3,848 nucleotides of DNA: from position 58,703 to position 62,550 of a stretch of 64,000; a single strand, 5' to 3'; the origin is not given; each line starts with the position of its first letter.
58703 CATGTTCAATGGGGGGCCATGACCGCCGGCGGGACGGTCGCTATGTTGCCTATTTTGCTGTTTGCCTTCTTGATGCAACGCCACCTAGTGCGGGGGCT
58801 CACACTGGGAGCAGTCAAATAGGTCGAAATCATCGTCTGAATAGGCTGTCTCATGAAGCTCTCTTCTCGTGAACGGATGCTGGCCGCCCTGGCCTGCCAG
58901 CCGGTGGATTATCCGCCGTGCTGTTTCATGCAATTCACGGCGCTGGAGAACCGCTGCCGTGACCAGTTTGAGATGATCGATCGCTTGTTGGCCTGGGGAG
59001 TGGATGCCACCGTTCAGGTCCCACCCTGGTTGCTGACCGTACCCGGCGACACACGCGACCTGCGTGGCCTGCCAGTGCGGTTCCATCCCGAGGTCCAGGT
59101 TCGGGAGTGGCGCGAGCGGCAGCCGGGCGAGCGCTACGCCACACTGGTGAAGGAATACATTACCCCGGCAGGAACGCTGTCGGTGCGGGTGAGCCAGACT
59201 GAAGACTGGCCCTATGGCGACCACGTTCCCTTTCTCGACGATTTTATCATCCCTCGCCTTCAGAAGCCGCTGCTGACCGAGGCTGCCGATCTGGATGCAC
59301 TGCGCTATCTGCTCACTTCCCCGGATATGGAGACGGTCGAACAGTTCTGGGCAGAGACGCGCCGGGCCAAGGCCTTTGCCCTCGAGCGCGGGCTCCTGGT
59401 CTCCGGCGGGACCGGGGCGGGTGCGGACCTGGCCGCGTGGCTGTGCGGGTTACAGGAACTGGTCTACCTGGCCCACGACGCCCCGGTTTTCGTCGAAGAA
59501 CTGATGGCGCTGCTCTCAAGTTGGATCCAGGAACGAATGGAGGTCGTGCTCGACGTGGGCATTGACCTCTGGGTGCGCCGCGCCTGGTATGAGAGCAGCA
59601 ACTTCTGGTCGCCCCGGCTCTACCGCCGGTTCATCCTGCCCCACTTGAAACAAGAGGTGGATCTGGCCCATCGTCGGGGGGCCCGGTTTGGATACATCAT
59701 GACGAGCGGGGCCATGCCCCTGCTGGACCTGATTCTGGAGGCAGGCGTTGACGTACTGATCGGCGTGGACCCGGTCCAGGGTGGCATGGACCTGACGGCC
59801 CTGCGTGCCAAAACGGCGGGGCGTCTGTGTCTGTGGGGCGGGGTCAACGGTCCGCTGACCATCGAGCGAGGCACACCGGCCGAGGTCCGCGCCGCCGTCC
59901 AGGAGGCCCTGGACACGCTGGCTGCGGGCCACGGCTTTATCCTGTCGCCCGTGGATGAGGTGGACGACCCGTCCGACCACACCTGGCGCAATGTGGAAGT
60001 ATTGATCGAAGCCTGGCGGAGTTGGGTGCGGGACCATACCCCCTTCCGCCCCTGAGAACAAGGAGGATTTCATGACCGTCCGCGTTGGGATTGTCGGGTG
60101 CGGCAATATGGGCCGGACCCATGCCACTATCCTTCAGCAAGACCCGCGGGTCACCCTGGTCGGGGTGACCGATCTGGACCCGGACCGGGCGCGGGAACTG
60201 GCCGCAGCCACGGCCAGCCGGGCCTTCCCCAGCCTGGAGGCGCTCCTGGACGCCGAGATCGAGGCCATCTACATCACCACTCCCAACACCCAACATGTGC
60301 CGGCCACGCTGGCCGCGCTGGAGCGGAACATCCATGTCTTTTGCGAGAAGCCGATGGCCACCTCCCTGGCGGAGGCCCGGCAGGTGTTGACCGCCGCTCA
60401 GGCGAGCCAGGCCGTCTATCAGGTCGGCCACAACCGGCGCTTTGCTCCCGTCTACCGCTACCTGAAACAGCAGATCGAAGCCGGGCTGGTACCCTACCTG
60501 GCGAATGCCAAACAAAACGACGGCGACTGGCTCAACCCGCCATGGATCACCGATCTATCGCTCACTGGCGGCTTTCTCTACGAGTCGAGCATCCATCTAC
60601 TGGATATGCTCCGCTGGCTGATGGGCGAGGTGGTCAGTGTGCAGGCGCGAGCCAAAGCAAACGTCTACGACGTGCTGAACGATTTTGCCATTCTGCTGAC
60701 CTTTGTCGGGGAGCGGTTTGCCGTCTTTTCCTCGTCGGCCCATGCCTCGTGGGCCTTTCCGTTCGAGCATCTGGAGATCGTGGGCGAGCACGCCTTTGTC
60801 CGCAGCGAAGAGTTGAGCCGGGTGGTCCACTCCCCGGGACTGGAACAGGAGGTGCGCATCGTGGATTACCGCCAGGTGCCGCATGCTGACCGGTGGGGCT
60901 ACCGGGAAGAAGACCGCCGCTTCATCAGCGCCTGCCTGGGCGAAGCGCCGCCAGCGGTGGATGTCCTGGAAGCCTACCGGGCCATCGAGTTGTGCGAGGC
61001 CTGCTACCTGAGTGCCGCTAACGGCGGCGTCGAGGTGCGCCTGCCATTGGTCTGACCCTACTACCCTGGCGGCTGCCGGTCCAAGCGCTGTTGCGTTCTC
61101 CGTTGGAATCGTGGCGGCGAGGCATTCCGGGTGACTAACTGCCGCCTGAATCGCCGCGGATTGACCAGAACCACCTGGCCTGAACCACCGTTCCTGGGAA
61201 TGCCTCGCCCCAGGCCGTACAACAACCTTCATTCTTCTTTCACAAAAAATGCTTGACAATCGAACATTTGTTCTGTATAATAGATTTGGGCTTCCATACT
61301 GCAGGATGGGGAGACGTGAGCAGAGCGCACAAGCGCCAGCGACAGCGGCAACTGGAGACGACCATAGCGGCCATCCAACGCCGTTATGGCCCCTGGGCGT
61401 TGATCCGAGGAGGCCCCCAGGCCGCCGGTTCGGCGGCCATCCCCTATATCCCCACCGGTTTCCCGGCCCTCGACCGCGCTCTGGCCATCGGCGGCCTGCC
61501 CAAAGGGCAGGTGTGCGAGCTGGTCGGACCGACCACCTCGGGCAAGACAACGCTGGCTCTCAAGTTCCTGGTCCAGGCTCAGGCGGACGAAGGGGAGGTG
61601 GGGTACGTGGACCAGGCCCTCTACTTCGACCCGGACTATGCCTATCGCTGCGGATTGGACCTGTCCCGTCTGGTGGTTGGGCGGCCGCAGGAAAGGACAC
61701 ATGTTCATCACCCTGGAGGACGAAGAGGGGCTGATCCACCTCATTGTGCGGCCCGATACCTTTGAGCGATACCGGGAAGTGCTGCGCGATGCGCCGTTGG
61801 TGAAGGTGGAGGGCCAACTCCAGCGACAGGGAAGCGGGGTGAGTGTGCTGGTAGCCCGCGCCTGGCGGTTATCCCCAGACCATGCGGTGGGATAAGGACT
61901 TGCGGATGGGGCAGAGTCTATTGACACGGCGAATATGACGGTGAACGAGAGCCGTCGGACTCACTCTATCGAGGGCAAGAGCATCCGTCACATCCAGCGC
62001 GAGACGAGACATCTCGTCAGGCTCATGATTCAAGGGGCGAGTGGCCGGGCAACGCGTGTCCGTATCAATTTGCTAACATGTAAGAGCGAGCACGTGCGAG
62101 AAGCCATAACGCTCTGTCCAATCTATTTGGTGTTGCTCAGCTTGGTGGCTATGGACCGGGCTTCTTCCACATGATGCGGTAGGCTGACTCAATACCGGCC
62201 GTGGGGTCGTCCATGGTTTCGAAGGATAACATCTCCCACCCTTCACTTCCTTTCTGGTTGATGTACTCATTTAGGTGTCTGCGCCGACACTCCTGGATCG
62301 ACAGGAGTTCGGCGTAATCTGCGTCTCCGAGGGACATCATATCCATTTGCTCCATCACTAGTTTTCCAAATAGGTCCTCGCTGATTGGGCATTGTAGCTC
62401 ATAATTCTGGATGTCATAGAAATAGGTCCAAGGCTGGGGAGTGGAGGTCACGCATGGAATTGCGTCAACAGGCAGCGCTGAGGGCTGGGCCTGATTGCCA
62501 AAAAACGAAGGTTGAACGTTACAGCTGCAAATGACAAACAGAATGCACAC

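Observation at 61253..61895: LexA-box SOS promoter driving a decayed imuA'-dnaE2' mutagenesis cassette remnant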

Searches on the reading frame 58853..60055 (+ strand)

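Call 36: search_protein_families(library=pfam, proteins=[window:58853-60055:+], max_evalue=0.01)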
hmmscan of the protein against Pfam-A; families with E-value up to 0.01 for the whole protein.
window:58853-60055:+ (400 aa): 1 family
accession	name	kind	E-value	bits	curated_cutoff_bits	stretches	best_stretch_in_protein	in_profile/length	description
PF01208.23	URO-D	-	1.4e-21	77.4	23.9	1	130-390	90-345/346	Uroporphyrinogen decarboxylase (URO-D)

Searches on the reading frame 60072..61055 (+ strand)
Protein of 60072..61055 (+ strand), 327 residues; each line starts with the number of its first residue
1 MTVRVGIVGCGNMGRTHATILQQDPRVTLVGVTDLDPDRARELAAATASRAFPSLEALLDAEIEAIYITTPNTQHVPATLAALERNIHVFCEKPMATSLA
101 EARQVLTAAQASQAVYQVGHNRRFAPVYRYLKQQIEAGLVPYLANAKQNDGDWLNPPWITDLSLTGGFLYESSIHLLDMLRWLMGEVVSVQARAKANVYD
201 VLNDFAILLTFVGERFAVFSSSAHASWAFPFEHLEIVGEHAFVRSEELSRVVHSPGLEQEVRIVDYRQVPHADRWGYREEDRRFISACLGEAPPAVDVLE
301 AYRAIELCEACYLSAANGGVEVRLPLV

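Call 36: search_protein_families(library=pfam, proteins=[window:60072-61055:+], max_evalue=0.01)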
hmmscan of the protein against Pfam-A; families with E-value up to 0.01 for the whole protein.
window:60072-61055:+ (327 aa): 7 families
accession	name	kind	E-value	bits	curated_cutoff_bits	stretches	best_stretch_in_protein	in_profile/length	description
PF01408.29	GFO_IDH_MocA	-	1.5e-31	110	24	1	3-120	1-120/120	Oxidoreductase family, NAD-binding Rossmann fold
PF02894.22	GFO_IDH_MocA_C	-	2.1e-14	54.3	22.9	1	158-319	32-214/218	Oxidoreductase family, C-terminal alpha/beta domain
PF22725.1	GFO_IDH_MocA_C3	-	4.9e-14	52.8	27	1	150-241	24-121/124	GFO/IDH/MocA C-terminal domain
PF03807.23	F420_oxidored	-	0.0002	22.3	21.6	1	4-83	1-79/94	NADP oxidoreductase coenzyme F420-dependent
PF03447.22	NAD_binding_3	-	0.0025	19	24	1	9-114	1-111/116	Homoserine dehydrogenase, NAD binding domain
PF03446.21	NAD_binding_2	-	0.0025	18.3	21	1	4-82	1-75/161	NAD binding domain of 6-phosphogluconate dehydrogenase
PF01113.26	DapB_N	-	0.0033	18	25.6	0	3-40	1-39/124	Dihydrodipicolinate reductase, N-terminus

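Call 43: find_encoding_contigs(protein=window:60072-61055:+, flank=6000, max_places=6)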
Protein window:60072-61055:+ (327 aa): no gene with exactly this product is on record in the collection.

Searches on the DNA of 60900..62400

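Call 50: search_rna_families(source=window, start=60900, end=62400, threshold=evalue, max_evalue=1)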
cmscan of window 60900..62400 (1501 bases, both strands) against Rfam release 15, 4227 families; matches with E-value up to 1: 0.
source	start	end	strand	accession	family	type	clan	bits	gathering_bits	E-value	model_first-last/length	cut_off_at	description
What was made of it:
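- Tried and rejected: A search of 60900-62400 at E up to 1 found nothing (call 50).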
